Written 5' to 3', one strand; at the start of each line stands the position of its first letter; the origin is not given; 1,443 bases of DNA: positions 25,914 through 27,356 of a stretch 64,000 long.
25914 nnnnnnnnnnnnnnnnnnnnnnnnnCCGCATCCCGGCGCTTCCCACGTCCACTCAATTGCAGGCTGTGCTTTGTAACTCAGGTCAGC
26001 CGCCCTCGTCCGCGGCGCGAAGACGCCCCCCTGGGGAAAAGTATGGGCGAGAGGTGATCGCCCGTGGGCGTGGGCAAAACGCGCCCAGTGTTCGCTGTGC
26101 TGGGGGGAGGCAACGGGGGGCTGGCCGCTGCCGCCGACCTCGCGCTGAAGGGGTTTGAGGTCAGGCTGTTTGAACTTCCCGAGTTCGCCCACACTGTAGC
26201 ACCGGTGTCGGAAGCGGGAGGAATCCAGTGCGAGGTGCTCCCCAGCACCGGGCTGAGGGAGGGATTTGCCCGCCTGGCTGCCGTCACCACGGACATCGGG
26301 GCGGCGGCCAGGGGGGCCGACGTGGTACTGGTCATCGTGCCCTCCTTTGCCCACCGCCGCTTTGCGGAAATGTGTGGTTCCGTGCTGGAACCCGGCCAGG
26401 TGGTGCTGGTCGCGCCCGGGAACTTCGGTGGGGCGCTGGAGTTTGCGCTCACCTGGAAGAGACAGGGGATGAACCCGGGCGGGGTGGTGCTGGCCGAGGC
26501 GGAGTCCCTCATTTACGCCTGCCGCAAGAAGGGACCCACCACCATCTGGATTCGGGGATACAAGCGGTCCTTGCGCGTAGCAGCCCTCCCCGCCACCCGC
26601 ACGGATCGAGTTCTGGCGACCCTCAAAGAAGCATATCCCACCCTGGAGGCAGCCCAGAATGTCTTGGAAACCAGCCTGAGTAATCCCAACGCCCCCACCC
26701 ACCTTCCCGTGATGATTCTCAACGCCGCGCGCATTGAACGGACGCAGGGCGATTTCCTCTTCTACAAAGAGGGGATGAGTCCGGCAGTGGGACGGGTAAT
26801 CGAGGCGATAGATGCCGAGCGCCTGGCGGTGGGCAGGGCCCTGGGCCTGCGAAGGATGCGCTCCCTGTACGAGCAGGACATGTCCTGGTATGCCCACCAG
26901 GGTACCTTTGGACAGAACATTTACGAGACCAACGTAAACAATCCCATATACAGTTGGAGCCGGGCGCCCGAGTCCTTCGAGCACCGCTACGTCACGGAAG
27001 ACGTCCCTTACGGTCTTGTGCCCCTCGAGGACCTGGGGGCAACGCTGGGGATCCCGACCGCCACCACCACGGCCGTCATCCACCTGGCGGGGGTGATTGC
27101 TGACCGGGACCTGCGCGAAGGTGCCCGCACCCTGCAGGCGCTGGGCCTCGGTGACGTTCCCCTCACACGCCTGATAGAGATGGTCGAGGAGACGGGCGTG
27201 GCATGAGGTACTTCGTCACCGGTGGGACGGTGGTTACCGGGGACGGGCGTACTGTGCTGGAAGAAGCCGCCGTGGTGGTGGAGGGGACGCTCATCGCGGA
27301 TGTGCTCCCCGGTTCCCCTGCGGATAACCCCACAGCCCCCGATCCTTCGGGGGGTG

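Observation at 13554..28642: GntR-associated ~15 kb catabolic island for an N-alkylated / cyclic amino acid (opine- or (hydroxy)proline-like substrate)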

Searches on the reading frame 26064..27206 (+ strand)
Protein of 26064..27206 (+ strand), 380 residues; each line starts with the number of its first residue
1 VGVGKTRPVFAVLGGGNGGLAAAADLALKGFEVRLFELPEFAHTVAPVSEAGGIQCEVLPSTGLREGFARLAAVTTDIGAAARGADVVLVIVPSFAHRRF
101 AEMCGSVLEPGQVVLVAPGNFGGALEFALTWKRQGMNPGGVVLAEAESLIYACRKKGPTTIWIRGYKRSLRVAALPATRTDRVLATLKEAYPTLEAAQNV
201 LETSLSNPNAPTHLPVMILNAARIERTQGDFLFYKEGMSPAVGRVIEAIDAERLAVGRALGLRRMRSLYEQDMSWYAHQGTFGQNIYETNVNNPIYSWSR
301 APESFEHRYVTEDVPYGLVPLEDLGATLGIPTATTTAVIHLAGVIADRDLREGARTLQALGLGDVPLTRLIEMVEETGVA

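Call 4: search_protein_families(library=pfam, proteins=[window:26064-27206:+])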
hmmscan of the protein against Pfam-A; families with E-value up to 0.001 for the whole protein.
window:26064-27206:+ (380 aa): 2 families
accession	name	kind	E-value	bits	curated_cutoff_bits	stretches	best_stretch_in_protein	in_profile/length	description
PF02317.23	Octopine_DH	-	6.8e-46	156.4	30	1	197-345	2-149/150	NAD/NADP octopine/nopaline dehydrogenase, alpha-helical domain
PF01210.29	NAD_Gly3P_dh_N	-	1.5e-05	25.5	23.1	1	11-115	3-100/158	NAD-dependent glycerol-3-phosphate dehydrogenase N-terminus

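Call 6: search_protein_families(library=ncbifam, proteins=[window:26064-27206:+], max_evalue=0.00001)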
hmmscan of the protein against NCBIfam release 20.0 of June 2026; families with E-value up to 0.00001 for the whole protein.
window:26064-27206:+ (380 aa): 0 families

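Call 22: search_solved_structures(query=window:26064-27206:+)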
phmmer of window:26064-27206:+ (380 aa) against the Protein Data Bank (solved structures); distinct sequences matched with E-value up to 0.001: 3.
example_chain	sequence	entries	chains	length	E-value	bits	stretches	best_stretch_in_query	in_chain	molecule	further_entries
1bg6_A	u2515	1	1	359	6.7e-60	206.4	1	9-366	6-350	N-(1-D-CARBOXYLETHYL)-L-NORVALINE DEHYDROGENASE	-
3c7a_A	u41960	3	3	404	7.3e-10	41.8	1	11-340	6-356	Octopine dehydrogenase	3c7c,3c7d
3iqd_B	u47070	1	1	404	9e-10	41.5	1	11-340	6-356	Octopine dehydrogenase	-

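Call 31: find_homologous_proteins(query=window:26064-27206:+, max_evalue=1e-20)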
Query window:26064-27206:+ (380 aa): 720 proteins with E <= 1e-20 among 8000 candidates; the best 120 are listed.
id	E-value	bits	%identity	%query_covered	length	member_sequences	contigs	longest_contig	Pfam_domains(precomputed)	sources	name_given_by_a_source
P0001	7.2e-248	840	100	100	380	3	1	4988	PF02317.24,PF01210.30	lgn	-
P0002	3.4e-201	686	84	92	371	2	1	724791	PF02317.24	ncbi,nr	ncbi:MAG: NAD/NADP octopine/nopaline dehydrogenase family protein [Bacillota bacterium]|nr:NAD/NADP 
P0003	7.5e-197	672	82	97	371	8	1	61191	PF02317.24,PF01210.30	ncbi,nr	ncbi:MAG: NAD/NADP octopine/nopaline dehydrogenase family protein [Firmicutes bacterium]|nr:NAD/NADP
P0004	3.9e-195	666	78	100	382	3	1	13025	PF02317.24,PF01210.30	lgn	-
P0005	2.3e-139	483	57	97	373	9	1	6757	PF02317.24,PF01210.30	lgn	-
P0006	2.6e-136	473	62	94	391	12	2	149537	PF02317.24,PF01210.30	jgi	jgi:opine dehydrogenase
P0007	1.2e-135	471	60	94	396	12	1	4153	PF02317.24,PF01210.30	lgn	-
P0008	6.9e-134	465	54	98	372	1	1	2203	PF02317.24,PF02558.23,PF01210.30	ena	-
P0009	1.8e-133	463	55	97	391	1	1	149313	PF02317.24,PF01210.30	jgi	-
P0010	2.9e-133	463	55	98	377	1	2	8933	PF02317.24,PF01210.30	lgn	-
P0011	1.3e-132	460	59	96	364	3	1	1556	PF02317.24,PF01210.30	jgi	jgi:opine dehydrogenase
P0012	4.3e-132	459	55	97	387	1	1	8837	PF02317.24,PF01210.30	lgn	-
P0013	5.4e-132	458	54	97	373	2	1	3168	PF02317.24,PF01210.30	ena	-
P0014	3.4e-131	456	59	95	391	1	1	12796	PF02317.24,PF01210.30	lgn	-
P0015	5.3e-130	452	58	94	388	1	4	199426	PF02317.24,PF01210.30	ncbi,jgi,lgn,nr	ncbi:MAG: NADP transhydrogenase subunit alpha [Firmicutes bacterium]|jgi:opine dehydrogenase|nr:NADP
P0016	1.1e-129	451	54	97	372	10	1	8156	PF02317.24,PF01210.30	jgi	-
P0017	8.7e-128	445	51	98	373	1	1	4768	PF02317.24,PF01210.30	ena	-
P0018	1.0e-127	444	56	98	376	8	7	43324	PF02317.24,PF01210.30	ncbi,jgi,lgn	ncbi:MAG: NAD/NADP octopine/nopaline dehydrogenase family protein [bacterium]|jgi:opine dehydrogenas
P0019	2.8e-127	443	54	97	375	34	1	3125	PF02317.24,PF01210.30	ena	-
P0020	3.1e-126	440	55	97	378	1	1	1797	PF02317.24,PF01210.30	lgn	-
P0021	5.6e-125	435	51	97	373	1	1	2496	PF02317.24,PF01210.30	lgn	-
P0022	6.5e-125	435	51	97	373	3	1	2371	PF02317.24,PF01210.30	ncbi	-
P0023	2.4e-120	420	50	97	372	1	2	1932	PF02317.24,PF01210.30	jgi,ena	-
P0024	3.8e-116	406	54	93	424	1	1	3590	PF02317.24,PF01210.30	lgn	-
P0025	1.1e-113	398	49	98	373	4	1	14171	PF02317.24,PF01210.30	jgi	jgi:opine dehydrogenase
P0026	5.7e-112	393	50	95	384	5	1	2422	PF02317.24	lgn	-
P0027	2.2e-109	384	48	97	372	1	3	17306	PF02317.24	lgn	-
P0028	2.9e-109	384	49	96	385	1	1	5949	PF02317.24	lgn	-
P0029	7.1e-109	382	51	96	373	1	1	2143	PF02317.24,PF01210.30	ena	-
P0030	2.5e-107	377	49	98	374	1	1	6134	PF02317.24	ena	-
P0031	8.9e-107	376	50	96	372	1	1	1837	PF02317.24,PF01210.30,PF03807.24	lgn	-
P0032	1.8e-106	375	50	98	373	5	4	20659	PF02317.24,PF01210.30,PF03807.24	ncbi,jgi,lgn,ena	jgi:opine dehydrogenase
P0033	2.5e-106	374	46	97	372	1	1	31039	PF02317.24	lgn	-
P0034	2.7e-106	374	50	93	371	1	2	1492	PF02317.24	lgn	-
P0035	6.0e-106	373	49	97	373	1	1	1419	PF02317.24,PF01210.30,PF03807.24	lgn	-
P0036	1.0e-105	372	51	96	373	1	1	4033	PF02317.24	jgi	-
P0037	3.0e-105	371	51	96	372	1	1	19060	PF02317.24,PF01210.30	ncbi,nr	ncbi:MAG: NAD(P)-binding domain-containing protein [Chloroflexi bacterium]|nr:NAD(P)-binding domain-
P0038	4.5e-105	370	49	96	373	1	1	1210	PF02317.24,PF01210.30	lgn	-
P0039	8.0e-105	369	49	97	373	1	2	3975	PF02317.24,PF01210.30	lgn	-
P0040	8.6e-105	369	49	97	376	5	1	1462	PF02317.24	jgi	-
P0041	1.0e-104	369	49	97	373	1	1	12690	PF02317.24,PF01210.30,PF03807.24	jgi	-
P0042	1.5e-104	368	48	93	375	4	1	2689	PF02317.24,PF01210.30,PF03807.24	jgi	jgi:opine dehydrogenase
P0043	2.1e-104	368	50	97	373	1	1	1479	PF02317.24,PF01210.30,PF03807.24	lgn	-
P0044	3.5e-104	367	50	97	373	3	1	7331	PF02317.24,PF01210.30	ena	-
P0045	3.8e-104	367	50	97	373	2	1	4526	PF02317.24,PF01210.30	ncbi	-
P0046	9.1e-104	366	49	96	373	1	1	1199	PF02317.24,PF01210.30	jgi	jgi:opine dehydrogenase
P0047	5.3e-103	363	48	96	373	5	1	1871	PF02317.24,PF01210.30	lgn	-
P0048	9.0e-103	362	48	97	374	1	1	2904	PF02317.24,PF01210.30,PF03807.24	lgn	-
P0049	1.8e-102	361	47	97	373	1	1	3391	PF02317.24,PF01210.30,PF03807.24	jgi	jgi:opine dehydrogenase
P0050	2.4e-102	361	48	97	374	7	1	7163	PF02317.24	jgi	-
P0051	3.0e-102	361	48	93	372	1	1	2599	PF02317.24,PF01210.30,PF03807.24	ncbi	-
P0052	7.1e-102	359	49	93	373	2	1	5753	PF02317.24,PF01210.30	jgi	-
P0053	5.3e-101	357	49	97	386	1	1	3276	PF02317.24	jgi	jgi:opine dehydrogenase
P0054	3.0e-100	354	47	93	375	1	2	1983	PF02317.24,PF01210.30,PF03807.24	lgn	-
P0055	5.0e-100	353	48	93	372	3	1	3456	PF02317.24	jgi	jgi:opine dehydrogenase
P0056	1.4e-99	352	47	97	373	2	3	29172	PF02317.24,PF01210.30,PF03807.24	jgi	jgi:opine dehydrogenase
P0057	2.2e-99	351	47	97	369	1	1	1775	PF02317.24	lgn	-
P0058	4.6e-99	350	47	92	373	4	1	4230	PF02317.24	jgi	jgi:opine dehydrogenase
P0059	1.0e-98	349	48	97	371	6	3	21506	PF02317.24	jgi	-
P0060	1.9e-98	348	46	93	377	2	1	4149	PF02317.24,PF01210.30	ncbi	-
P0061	3.0e-98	347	46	93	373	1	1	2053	PF02317.24,PF01210.30,PF03807.24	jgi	jgi:opine dehydrogenase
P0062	4.4e-98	347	46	93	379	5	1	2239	PF02317.24,PF01210.30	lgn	-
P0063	8.2e-98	346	49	97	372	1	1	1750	PF02317.24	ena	-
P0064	1.8e-97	345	48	97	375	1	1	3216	PF02317.24,PF01210.30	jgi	jgi:opine dehydrogenase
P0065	2.5e-97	344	45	93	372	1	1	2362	PF02317.24,PF01210.30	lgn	-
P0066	7.4e-97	343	47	98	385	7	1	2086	PF02317.24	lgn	-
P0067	2.6e-96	341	44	93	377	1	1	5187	PF02317.24,PF01210.30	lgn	-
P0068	1.6e-95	339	44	97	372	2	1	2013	PF02317.24,PF01210.30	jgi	-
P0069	3.0e-95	338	43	93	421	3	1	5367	PF02317.24,PF01210.30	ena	-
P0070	3.5e-95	337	45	92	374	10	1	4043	PF02317.24,PF01210.30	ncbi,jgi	jgi:opine dehydrogenase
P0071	6.1e-95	337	47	97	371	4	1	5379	PF02317.24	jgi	-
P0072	1.9e-94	335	46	89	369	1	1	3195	PF02317.24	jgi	jgi:opine dehydrogenase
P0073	1.9e-94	335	44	96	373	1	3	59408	PF02317.24,PF01210.30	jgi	jgi:opine dehydrogenase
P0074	3.8e-94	334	51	77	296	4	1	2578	PF02317.24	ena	-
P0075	7.3e-94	333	46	93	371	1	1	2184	PF02317.24,PF01210.30,PF07991.19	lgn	-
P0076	8.2e-94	333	43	93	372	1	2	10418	PF02317.24,PF01210.30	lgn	-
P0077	2.8e-92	328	43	92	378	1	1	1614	PF02317.24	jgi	jgi:opine dehydrogenase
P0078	4.3e-92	327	41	92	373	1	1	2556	PF02317.24,PF01210.30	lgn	-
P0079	7.3e-92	326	43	96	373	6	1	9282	PF02317.24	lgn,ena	-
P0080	1.4e-91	326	43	92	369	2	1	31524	PF02317.24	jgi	jgi:opine dehydrogenase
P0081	1.9e-91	325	45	92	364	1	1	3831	PF02317.24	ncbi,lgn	-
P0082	3.0e-91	324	47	88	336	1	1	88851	PF02317.24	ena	-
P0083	5.7e-91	324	46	97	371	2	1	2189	PF02317.24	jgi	jgi:opine dehydrogenase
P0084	8.4e-91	323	48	96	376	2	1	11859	PF02317.24,PF02558.23,PF01210.30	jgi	-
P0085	9.6e-91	323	45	96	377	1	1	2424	PF02317.24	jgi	jgi:opine dehydrogenase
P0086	7.8e-90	320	39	93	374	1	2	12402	PF02317.24,PF01210.30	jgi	-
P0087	2.2e-89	318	40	93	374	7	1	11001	PF02317.24,PF01210.30,PF03807.24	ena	-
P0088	7.1e-89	317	41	93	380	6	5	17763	PF02317.24,PF01266.31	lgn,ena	-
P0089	9.1e-89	316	44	98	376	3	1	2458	PF02317.24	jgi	-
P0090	1.1e-88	316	44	90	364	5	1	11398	PF02317.24,PF01210.30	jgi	jgi:opine dehydrogenase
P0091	1.4e-88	316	45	97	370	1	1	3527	PF02317.24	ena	-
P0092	5.9e-88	314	45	96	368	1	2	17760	PF02317.24,PF01210.30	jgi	-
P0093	1.5e-87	312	40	94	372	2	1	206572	PF02317.24,PF01210.30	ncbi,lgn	-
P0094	1.5e-87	312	42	93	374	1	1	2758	PF02317.24,PF01210.30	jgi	jgi:opine dehydrogenase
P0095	7.2e-87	310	44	97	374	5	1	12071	PF02317.24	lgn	-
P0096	8.9e-87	310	44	94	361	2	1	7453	PF02317.24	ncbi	ncbi:NAD/NADP octopine/nopaline dehydrogenase family protein, partial [Chloroflexota bacterium]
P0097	4.9e-86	307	41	93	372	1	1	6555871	PF02317.24,PF01210.30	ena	-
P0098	5.9e-86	307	40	93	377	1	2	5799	PF02317.24,PF01210.30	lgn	-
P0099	1.4e-85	306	44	94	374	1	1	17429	PF02317.24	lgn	-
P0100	2.6e-85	305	42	93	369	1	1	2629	PF02317.24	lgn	-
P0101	4.4e-85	304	41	93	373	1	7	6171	PF02317.24,PF01210.30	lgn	-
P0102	5.6e-85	304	43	97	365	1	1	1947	PF02317.24,PF03807.24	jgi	jgi:opine dehydrogenase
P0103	1.0e-84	303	43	97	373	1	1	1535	PF02317.24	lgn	-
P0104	1.1e-84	303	40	98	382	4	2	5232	PF02317.24,PF01210.30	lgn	-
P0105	1.6e-84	302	42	96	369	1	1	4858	PF02317.24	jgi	jgi:opine dehydrogenase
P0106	1.9e-84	302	43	97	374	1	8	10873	PF02317.24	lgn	-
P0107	2.6e-84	302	42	97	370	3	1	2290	PF02317.24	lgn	-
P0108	2.8e-84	302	44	97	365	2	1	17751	PF02317.24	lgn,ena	-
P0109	4.0e-84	301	46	94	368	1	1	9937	PF02317.24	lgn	-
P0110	4.9e-84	301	45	94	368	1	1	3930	PF02317.24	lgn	-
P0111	5.0e-84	301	46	93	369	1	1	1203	PF02317.24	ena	-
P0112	5.4e-84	301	44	96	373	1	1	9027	PF02317.24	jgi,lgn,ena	-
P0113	6.6e-84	300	44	94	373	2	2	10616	PF02317.24,PF01210.30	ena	-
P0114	1.2e-83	299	43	97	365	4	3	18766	PF02317.24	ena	-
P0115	1.4e-83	299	42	91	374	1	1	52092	PF02317.24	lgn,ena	-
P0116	2.3e-83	298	44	98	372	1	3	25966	PF02317.24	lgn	-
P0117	5.3e-83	297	43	96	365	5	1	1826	PF02317.24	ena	-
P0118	1.5e-82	296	42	97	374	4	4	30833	PF02317.24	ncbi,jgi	ncbi:MAG: NAD/NADP octopine/nopaline dehydrogenase family protein [Anaerolineales bacterium]|jgi:opi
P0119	2.9e-82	295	42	93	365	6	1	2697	PF02317.24,PF01210.30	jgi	jgi:opine dehydrogenase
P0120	3.2e-82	295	42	92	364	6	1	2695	PF02317.24,PF01210.30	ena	-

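Call 32: find_encoding_contigs(protein=P0002, flank=10000, max_places=2)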
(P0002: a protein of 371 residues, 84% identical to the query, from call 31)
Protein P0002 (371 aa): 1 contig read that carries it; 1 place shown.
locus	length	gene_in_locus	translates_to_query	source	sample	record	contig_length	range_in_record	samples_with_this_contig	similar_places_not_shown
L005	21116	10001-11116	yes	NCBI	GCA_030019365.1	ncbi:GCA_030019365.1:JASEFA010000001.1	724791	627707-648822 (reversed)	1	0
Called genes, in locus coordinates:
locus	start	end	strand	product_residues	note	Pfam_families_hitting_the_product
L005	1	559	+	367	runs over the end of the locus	PF00070:Pyr_redox (faint), PF00890:FAD_binding_2 (weak), PF01134:GIDA (weak), PF01266:DAO (faint), PF03486:HI0933_like (faint), PF07992:Pyr_redox_2, PF12831:FAD_oxidored, PF13450:NAD_binding_8 (faint), +1 more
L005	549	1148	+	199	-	PF00037:Fer4, PF12797:Fer4_2 (weak), PF12837:Fer4_6 (weak)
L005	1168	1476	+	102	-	PF17806:SO_alpha_A3, PF04324:Fer2_BFD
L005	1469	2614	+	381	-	PF01266:DAO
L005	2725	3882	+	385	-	PF01266:DAO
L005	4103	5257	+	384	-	PF13433:Peripla_BP_5, PF13458:Peripla_BP_6, PF01094:ANF_receptor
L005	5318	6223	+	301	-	PF02653:BPD_transp_2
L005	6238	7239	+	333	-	PF02653:BPD_transp_2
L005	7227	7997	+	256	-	PF00005:ABC_tran, PF13304:AAA_21 (faint), PF12399:BCA_ABC_TP_C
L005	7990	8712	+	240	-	PF00005:ABC_tran, PF13304:AAA_21 (weak), PF12399:BCA_ABC_TP_C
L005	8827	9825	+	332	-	PF02423:OCD_Mu_crystall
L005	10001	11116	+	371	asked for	PF02317:Octopine_DH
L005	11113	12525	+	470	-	PF07969:Amidohydro_3 (faint), PF01979:Amidohydro_1 (weak)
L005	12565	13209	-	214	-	PF03167:UDG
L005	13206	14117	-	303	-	PF01904:DUF72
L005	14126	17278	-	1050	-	PF02811:PHP, PF07733:DNA_pol3_alpha, PF17657:DNA_pol3_finger, PF14579:HHH_6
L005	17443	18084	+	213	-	PF00571:CBS, PF22190:TTHA0829-like_ACT, PF01842:ACT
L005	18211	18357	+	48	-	-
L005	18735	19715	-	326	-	PF00056:Ldh_1_N, PF02866:Ldh_1_C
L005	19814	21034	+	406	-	PF04015:DUF362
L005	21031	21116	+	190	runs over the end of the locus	-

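Call 33: find_encoding_contigs(protein=P0006, flank=10000, max_places=2)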
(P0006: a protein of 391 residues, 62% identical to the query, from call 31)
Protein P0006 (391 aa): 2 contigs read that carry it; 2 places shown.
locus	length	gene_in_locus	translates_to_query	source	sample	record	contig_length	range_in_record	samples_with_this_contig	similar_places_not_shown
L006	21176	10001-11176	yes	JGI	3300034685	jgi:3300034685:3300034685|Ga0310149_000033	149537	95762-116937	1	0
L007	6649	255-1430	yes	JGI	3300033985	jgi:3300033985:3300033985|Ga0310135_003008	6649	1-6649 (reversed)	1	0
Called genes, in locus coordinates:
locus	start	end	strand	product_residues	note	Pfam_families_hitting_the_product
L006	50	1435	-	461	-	PF07690:MFS_1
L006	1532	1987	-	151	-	PF04284:DUF441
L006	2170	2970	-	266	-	PF01925:TauE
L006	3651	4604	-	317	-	PF01244:Peptidase_M19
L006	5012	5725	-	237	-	PF00005:ABC_tran, PF13304:AAA_21 (faint)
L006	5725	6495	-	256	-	PF00005:ABC_tran, PF13304:AAA_21 (faint), PF12399:BCA_ABC_TP_C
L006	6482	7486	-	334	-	PF02653:BPD_transp_2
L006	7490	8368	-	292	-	PF02653:BPD_transp_2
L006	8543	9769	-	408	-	PF13433:Peripla_BP_5, PF13458:Peripla_BP_6, PF01094:ANF_receptor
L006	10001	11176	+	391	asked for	PF01210:NAD_Gly3P_dh_N, PF02317:Octopine_DH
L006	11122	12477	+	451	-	PF01979:Amidohydro_1, PF07969:Amidohydro_3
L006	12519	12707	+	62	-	PF01361:Tautomerase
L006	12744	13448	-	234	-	PF00005:ABC_tran, PF13304:AAA_21 (faint)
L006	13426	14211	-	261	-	PF00005:ABC_tran, PF13304:AAA_21 (faint), PF12399:BCA_ABC_TP_C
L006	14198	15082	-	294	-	PF02653:BPD_transp_2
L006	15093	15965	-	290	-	PF02653:BPD_transp_2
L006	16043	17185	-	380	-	PF13433:Peripla_BP_5, PF13458:Peripla_BP_6, PF01094:ANF_receptor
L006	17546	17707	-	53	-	-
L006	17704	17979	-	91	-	-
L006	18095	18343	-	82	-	PF00936:BMC (weak)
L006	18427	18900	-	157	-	PF00936:BMC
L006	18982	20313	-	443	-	PF01512:Complex1_51K, PF10531:SLBB, PF13534:Fer4_17, PF13375:RnfC_N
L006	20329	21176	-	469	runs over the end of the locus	PF00171:Aldedh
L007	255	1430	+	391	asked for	PF01210:NAD_Gly3P_dh_N, PF02317:Octopine_DH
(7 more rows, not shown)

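Call 34: find_encoding_contigs(protein=P0015, flank=10000, max_places=2)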
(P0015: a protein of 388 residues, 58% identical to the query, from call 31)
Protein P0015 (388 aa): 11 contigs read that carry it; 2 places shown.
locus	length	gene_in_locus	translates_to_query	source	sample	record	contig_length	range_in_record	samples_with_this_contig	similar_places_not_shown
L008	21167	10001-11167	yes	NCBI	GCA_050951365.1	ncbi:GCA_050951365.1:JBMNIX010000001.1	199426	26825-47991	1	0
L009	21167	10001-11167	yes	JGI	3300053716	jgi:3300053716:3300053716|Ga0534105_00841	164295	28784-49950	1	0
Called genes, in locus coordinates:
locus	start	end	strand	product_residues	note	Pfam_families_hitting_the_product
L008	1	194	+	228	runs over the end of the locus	PF00528:BPD_transp_1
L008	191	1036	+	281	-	PF03180:Lipoprotein_9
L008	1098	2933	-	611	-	PF00009:GTP_EFTU, PF22042:EF-G_D2, PF03144:GTP_EFTU_D2, PF00679:EFG_C, PF21018:BipA_C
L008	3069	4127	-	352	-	PF09587:PGA_cap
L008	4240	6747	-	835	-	PF00246:Peptidase_M14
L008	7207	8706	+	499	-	PF00795:CN_hydrolase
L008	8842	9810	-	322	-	PF01244:Peptidase_M19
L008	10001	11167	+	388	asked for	PF01210:NAD_Gly3P_dh_N (weak), PF02317:Octopine_DH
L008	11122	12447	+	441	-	PF01979:Amidohydro_1, PF07969:Amidohydro_3 (weak)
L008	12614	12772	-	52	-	-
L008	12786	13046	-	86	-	-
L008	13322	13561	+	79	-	PF04023:FeoA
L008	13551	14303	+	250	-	PF01926:MMR_HSR1, PF02421:FeoB_N, PF03193:RsgA_GTPase (faint), PF00009:GTP_EFTU (weak), PF17910:FeoB_Cyto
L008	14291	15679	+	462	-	PF07670:Gate, PF07664:FeoB_C, PF07670:Gate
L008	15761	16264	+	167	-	PF01325:Fe_dep_repress, PF02742:Fe_dep_repr_C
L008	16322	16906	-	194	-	PF02660:G3P_acyltransf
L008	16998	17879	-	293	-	PF11449:ArsP_2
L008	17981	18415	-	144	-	PF01475:FUR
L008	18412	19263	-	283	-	PF01261:AP_endonuc_2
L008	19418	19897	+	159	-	PF03682:UPF0158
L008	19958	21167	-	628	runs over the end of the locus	PF02730:AFOR_N, PF01314:AFOR_C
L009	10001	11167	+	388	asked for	PF01210:NAD_Gly3P_dh_N (weak), PF02317:Octopine_DH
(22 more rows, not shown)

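Call 41: search_solved_structures(query=window:26064-27206:+, show_alignments=1, max_evalue=1e-20)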
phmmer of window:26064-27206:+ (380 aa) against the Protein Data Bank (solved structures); distinct sequences matched with E-value up to 1e-20: 1.
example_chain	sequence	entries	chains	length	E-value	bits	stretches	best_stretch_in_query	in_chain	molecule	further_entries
1bg6_A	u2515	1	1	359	6.7e-60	206.4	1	9-366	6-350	N-(1-D-CARBOXYLETHYL)-L-NORVALINE DEHYDROGENASE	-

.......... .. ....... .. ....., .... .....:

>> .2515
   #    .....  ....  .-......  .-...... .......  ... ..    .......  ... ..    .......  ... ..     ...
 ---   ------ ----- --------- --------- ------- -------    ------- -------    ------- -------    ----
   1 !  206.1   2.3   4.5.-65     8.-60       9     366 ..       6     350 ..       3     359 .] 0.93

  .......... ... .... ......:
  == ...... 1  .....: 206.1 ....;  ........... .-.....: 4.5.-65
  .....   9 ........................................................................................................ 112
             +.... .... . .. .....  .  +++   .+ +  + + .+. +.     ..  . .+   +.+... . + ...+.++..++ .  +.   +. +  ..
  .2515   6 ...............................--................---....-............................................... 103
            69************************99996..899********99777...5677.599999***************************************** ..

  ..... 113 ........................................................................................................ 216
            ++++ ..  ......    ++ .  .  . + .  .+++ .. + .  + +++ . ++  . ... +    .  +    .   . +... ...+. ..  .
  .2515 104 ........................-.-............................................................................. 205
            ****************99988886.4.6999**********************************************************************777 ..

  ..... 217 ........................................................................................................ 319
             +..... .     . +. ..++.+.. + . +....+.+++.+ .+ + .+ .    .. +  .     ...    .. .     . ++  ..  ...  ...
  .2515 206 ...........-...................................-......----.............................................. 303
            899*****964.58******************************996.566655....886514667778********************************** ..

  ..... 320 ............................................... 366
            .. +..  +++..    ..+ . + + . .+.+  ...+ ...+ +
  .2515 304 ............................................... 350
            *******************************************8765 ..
